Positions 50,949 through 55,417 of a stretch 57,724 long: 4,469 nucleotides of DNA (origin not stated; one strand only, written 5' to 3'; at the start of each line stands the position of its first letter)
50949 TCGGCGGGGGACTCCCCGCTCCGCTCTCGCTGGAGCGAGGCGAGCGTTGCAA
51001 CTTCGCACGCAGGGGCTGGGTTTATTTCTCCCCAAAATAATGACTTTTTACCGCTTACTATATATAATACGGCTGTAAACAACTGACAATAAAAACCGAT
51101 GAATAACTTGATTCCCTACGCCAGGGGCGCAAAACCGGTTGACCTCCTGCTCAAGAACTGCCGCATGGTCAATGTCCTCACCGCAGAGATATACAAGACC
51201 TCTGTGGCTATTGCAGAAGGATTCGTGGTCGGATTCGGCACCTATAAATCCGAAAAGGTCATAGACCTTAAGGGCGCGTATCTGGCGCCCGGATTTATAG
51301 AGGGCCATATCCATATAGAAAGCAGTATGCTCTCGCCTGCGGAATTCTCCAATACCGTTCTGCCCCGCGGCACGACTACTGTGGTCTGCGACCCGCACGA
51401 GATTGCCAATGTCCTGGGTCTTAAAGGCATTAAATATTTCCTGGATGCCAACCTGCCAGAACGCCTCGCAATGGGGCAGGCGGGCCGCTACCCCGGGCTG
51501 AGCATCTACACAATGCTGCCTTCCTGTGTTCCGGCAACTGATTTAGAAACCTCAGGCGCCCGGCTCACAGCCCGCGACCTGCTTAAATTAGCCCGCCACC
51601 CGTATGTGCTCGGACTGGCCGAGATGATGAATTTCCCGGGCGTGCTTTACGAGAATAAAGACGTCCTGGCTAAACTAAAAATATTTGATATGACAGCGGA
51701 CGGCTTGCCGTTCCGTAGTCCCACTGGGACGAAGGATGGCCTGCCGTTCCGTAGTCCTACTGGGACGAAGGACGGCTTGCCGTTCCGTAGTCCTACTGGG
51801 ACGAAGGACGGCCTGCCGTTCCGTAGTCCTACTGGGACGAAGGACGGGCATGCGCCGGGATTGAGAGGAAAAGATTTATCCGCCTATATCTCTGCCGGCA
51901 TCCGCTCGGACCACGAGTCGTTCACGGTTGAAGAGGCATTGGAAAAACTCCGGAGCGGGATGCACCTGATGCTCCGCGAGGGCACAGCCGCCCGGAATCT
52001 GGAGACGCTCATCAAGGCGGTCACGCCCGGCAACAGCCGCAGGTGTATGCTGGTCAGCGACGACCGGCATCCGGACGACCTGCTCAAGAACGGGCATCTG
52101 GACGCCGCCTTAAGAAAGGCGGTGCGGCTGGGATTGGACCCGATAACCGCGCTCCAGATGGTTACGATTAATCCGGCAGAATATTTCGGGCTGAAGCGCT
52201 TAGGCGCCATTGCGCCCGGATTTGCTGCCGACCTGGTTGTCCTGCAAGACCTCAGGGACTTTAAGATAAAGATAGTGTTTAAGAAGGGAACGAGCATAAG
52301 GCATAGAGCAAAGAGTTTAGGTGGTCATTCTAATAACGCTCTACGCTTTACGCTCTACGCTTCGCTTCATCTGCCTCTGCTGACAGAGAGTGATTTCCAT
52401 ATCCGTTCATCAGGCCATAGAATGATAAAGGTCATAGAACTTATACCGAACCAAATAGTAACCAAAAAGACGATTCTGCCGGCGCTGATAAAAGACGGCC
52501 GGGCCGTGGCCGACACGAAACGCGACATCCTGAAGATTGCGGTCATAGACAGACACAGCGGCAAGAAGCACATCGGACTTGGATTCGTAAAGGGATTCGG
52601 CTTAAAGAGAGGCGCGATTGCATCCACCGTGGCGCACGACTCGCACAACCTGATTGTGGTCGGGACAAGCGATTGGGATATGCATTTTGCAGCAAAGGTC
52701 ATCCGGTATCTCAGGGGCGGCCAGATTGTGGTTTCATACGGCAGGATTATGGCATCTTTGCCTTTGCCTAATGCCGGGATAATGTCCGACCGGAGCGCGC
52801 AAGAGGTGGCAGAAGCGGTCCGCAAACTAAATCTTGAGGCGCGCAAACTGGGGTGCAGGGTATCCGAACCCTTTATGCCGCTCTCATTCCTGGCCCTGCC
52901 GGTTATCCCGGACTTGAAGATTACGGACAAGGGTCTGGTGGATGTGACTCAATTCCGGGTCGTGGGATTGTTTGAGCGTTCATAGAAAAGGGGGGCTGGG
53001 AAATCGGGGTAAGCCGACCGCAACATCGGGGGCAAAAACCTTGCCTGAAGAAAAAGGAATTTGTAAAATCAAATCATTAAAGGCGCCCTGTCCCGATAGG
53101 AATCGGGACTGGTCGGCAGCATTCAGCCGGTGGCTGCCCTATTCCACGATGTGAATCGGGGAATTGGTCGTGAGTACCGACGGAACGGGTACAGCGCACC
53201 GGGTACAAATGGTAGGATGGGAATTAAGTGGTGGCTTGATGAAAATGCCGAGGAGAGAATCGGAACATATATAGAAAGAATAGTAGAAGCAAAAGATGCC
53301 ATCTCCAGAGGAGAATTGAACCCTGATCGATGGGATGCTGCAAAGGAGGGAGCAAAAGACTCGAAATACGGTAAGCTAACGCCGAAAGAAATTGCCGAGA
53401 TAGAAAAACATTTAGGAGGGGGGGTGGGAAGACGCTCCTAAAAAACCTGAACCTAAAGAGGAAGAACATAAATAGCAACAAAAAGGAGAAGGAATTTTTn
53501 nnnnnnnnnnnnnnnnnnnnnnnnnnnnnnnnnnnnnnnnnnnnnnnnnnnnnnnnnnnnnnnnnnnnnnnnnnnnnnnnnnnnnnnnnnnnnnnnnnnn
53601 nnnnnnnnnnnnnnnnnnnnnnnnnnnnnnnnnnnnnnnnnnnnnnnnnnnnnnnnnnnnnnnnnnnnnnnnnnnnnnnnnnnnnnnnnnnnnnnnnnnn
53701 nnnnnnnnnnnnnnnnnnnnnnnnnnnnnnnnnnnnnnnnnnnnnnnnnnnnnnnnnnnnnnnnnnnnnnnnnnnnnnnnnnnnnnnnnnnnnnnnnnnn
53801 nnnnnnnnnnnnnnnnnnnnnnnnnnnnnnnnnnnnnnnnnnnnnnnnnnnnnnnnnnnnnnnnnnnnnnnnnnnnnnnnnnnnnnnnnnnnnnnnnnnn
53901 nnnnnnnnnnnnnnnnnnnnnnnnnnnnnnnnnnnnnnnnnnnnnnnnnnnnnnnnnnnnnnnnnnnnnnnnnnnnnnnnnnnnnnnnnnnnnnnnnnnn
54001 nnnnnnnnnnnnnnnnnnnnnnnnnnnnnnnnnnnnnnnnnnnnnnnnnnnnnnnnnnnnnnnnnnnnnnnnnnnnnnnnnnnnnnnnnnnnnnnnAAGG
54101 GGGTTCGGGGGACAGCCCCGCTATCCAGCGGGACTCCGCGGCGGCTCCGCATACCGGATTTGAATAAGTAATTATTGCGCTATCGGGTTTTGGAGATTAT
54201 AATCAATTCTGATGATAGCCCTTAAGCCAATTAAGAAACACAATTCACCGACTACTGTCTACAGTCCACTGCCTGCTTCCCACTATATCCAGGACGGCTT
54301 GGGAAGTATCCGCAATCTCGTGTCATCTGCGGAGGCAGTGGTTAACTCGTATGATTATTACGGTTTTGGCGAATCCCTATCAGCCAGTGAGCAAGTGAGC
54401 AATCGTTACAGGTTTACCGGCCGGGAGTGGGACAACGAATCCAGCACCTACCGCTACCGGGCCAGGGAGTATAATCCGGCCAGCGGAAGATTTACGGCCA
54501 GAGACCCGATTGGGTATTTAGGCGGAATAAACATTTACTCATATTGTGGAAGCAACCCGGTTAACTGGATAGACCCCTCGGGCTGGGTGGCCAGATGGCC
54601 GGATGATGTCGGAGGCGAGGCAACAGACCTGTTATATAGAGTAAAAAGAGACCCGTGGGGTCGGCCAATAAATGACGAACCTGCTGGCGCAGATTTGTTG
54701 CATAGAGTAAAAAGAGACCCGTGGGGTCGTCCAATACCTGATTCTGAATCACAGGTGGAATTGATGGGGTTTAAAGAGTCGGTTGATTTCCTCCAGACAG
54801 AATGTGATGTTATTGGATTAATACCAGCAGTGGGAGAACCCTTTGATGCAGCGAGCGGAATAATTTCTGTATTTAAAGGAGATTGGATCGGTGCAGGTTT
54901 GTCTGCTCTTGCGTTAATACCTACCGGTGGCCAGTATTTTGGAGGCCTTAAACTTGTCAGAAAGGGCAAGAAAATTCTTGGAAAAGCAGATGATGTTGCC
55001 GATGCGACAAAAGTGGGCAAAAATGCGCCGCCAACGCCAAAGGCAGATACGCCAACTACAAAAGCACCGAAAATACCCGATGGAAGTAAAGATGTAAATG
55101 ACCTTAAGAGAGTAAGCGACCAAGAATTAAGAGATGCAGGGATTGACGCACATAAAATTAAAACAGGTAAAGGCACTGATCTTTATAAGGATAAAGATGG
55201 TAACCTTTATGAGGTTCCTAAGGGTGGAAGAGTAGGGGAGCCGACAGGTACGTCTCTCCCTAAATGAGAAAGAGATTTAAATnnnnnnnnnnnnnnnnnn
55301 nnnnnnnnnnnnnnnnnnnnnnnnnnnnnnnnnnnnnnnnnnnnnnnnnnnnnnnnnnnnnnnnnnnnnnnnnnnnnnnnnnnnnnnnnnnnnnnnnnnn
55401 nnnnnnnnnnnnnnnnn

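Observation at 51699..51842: Four perfect-phase 36-bp tandem repeats expand adenine deaminase right before its DGHAPG motif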

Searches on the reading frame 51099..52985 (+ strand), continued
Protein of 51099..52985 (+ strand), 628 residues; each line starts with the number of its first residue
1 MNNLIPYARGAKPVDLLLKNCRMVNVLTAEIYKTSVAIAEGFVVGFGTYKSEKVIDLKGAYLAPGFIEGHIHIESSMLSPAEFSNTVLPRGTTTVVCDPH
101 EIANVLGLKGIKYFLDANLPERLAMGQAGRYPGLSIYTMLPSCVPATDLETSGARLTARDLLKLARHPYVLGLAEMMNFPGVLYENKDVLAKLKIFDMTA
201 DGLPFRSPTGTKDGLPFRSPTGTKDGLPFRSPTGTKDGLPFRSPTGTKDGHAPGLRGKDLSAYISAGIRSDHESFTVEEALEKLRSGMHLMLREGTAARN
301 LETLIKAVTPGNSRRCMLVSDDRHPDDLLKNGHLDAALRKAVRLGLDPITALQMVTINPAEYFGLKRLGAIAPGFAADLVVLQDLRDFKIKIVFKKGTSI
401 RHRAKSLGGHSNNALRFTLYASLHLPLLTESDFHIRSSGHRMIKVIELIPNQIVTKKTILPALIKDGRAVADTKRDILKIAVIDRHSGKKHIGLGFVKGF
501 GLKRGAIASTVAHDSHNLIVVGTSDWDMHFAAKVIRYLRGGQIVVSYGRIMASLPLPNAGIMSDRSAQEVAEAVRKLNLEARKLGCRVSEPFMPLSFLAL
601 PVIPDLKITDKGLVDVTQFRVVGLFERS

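Call 31: predict_structure(alignment_id=A2)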
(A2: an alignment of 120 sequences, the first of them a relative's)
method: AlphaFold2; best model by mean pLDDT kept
length: 628 residues; sequences in the alignment: 120
mean_pLDDT: 85.8   pTM: 0.87
mean pLDDT of the five models: 85.8, 85.2, 84.7, 84.5, 84.3
residues with pLDDT >= 90: 439; 70-90: 91; 50-70: 31; < 50: 67
segments of 3 or more residues with pLDDT < 50: 122-129, 202-244, 402-417
pLDDT, mean of each block of 10 residues (from residue 1): 90 98 97 98 97 98 98 93 93 96 91 86 41 87 74 84 92 89 91 80 39 33 31 37 69 92 95 94 97 90 97 97 92 96 98 98 95 97 95 93 40 46 89 90 91 83 95 98 92 96 97 81 98 96 97 94 93 97 95 84 75 87 85
secondary structure, 60 per line:
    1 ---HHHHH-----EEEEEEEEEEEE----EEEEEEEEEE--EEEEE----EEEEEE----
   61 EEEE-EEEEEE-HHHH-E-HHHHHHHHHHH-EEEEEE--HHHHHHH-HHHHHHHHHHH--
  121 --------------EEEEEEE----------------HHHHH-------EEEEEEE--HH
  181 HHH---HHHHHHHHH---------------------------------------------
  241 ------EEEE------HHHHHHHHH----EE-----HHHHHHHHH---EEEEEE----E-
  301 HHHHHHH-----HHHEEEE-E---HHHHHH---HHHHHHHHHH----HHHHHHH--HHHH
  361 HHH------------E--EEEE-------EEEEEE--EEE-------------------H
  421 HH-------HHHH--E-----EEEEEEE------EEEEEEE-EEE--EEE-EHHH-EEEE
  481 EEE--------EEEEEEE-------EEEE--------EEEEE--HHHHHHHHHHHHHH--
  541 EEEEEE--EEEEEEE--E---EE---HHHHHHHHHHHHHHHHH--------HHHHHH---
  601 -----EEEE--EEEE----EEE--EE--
elements in order: H4-8 E14-25 E30-39 E42-46 E51-56 E61-64 E66-71 H73-76 H80-90 E92-97 H100-106 H108-118 E135-141 H158-162 E170-176 H179-183 H187-195 E247-250 H257-265 H277-285 E289-294 H301-307 E316-319 H325-330 H334-343 H348-354 H357-363 E379-382 E390-395 E398-400 H430-433 E442-448 E455-461 E463-465 E468-470 E477-483 E492-498 E506-509 E518-522 H525-538 E541-546 E549-555 H567-583 H592-597 E606-609 E612-615 E620-622
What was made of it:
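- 51621..51623 (+): Glu175 codon (AEMMN motif) at the end of strand 4. It is the carboxylate that bridges the two metals in this family (assignment from knowledge of PDB 3nqb and E. coli Ade, not re-read here). Strand E170-176 in the model (call 31).
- The rest of the fold is confident (call 31).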

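Call 37: fold_search(model_id=the predicted structure, library=pdb)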
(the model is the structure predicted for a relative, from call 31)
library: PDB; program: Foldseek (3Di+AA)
matches with E <= 10: 1297; with E <= 0.001: 320
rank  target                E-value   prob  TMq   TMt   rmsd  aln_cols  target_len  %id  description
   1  3nqb_A                2.0e-49  1.00  0.82  0.87   3.2       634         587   31  Crystal Structure of Adenine Deaminase from Agrobacterium tumefaciens (str. C 58) (released 2010-07-28)
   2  3nqb_B                8.2e-49  1.00  0.81  0.87   3.2       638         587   30  Crystal Structure of Adenine Deaminase from Agrobacterium tumefaciens (str. C 58) (released 2010-07-28)
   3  3t81_B                3.6e-45  1.00  0.80  0.87   3.3       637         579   32  Crystal Structure of diiron adenine deaminase (released 2011-11-02)
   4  3be7_C                1.1e-14  1.00  0.36  0.55   7.7       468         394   18  Crystal structure of Zn-dependent arginine carboxypeptidase (released 2007-11-27)
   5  9kov_B                1.5e-14  1.00  0.40  0.63   5.4       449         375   17  Crystal structure of an amidohydrolase mutant from Thermonema (released 2025-11-26)
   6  3be7_B                1.5e-14  1.00  0.36  0.55   7.7       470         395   17  Crystal structure of Zn-dependent arginine carboxypeptidase (released 2007-11-27)
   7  3mkv_B                2.4e-14  1.00  0.38  0.55   7.7       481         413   15  Crystal structure of amidohydrolase eaj56179 (released 2010-04-28)
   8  9kov_D                3.4e-14  1.00  0.40  0.64   5.4       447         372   17  Crystal structure of an amidohydrolase mutant from Thermonema (released 2025-11-26)
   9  9kov_E                3.5e-14  1.00  0.37  0.56   7.5       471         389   17  Crystal structure of an amidohydrolase mutant from Thermonema (released 2025-11-26)
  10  9kov_C                4.2e-14  1.00  0.40  0.64   5.3       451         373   18  Crystal structure of an amidohydrolase mutant from Thermonema (released 2025-11-26)
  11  5xgx_A                5.3e-14  1.00  0.39  0.61   5.5       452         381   18  Crystal structure of colwellia psychrerythraea strain 34H isoaspartyl dipeptidase E80Q mutant complexed with beta-isoa (released 2018-02-28)
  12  3be7_A                7.0e-14  1.00  0.37  0.55   7.6       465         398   18  Crystal structure of Zn-dependent arginine carboxypeptidase (released 2007-11-27)
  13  8dqn_H                7.5e-14  1.00  0.38  0.60   5.5       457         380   17  Crystal structure of isoaspartyl dipeptidase from Leucothrix mucor DSM2157 (released 2023-04-26)
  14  8dqn_A                7.9e-14  1.00  0.39  0.61   5.6       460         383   16  Crystal structure of isoaspartyl dipeptidase from Leucothrix mucor DSM2157 (released 2023-04-26)
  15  8dqn_F                8.4e-14  1.00  0.39  0.60   5.4       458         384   16  Crystal structure of isoaspartyl dipeptidase from Leucothrix mucor DSM2157 (released 2023-04-26)
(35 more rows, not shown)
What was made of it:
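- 51099..52985 (+): ade coding sequence, 628 aa, adenine deaminase (amidohydrolase superfamily) with C-terminal Adenine_deam_C domain. Foldseek TM 0.82/0.87 to 3nqb (call 37).
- On Adenine deaminase (TIGR01178 / Ade, amidohydrolase superfamily): Foldseek to 3nqb_A gives E 2e-49, TM 0.82/0.87 (call 37).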

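Call 62: predict_structure(alignment_id=A3)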
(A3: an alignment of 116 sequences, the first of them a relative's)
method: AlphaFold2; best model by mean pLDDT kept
length: 583 residues; sequences in the alignment: 116
mean_pLDDT: 90.1   pTM: 0.89
mean pLDDT of the five models: 90.1, 90.0, 89.4, 89.2, 88.6
residues with pLDDT >= 90: 442; 70-90: 96; 50-70: 24; < 50: 21
segments of 3 or more residues with pLDDT < 50: 379-396
pLDDT, mean of each block of 10 residues (from residue 1): 81 96 98 97 97 97 98 94 94 97 93 94 93 87 90 95 93 90 93 90 96 91 96 90 90 96 90 94 97 98 96 97 97 96 65 65 95 71 37 55 82 88 94 97 93 96 92 90 98 95 97 92 95 97 92 75 87 86 90
secondary structure, 60 per line:
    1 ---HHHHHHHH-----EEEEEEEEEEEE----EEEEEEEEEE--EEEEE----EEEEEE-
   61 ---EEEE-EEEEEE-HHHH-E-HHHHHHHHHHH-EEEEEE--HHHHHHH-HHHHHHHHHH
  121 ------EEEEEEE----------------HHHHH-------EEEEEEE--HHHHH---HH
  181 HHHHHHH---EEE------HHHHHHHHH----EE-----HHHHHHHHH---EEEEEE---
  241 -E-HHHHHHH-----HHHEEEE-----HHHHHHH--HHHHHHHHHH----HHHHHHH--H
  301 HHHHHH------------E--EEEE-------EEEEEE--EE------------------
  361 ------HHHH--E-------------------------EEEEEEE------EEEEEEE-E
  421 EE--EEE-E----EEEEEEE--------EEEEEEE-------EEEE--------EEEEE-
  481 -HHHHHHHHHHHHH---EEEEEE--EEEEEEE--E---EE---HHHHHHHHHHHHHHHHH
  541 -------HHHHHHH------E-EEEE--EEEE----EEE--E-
elements in order: H4-11 E17-28 E33-42 E45-49 E54-59 E64-67 E69-74 H76-79 H83-93 E95-100 H103-109 H111-120 E127-133 H150-154 E162-168 H171-175 H179-187 E191-193 H200-208 H220-228 E232-237 H244-250 E259-262 H268-274 H277-286 H291-297 H300-306 E322-325 E333-338 H367-370 E399-405 E412-418 E420-422 E425-427 E434-440 E449-455 E463-466 E475-479 H482-494 E498-503 E506-512 H524-540 H548-554 E563-566 E569-572 E577-579
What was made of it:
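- The natural no-insert orthologue has helix 179-187, a 3-residue turn and strand 191-193 at pLDDT 90 or more (call 62). Strand-5 confidence drops to about 69, against 90 or more in the no-insert orthologue (calls 31, 62).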

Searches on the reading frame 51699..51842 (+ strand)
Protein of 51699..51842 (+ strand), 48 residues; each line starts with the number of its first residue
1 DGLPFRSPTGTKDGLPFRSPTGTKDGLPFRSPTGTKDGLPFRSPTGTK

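Call 35: find_homologous_proteins(query=window:51699-51842:+, max_evalue=10)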
Query window:51699-51842:+: 476 candidates shared short words with the query, none scored E <= 10.
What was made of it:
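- Tried and rejected: It is a weak negative, probably because of composition filtering (call 35).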

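Call 42: search_protein_representatives(protein=window:51699-51842:+)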
Query: 48 residues. Proteins with E-value up to 0.001 (for the whole library): 64; up to 1e-10: 6; up to 1e-30: 1. The best 64 are listed.
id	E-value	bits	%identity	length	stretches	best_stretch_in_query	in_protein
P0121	5.1e-35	132.4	50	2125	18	2-47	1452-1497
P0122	1.4e-18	81.1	36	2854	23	3-46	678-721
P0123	4.8e-13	63.9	39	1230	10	34-34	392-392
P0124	1.7e-12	62.1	36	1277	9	7-46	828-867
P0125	2.6e-11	58.5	37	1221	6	2-45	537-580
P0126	2.8e-11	58.4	24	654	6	2-45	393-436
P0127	1.2e-10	56.4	36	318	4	2-46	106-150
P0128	1.5e-10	56.1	41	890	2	5-47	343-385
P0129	4.9e-10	54.5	56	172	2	3-43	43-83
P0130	9.8e-10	53.6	35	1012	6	2-48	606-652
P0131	2.3e-09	52.4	44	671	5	1-46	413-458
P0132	2.6e-09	52.2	40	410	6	3-47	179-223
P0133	3.7e-09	51.8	49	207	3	4-46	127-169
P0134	1.1e-08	50.3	28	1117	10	2-43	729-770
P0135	1.3e-08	50.1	40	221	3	2-46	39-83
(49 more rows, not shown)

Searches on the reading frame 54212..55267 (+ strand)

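Call 56: search_protein_families(library=pfam, proteins=[window:54212-55267:+], max_evalue=0.001)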
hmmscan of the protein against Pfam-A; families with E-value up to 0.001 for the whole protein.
window:54212-55267:+ (351 aa): 1 family
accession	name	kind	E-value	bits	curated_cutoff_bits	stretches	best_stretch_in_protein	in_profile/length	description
PF15533.11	Ntox33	-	2e-09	38.2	28.4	1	298-346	8-61/65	Bacterial toxin 33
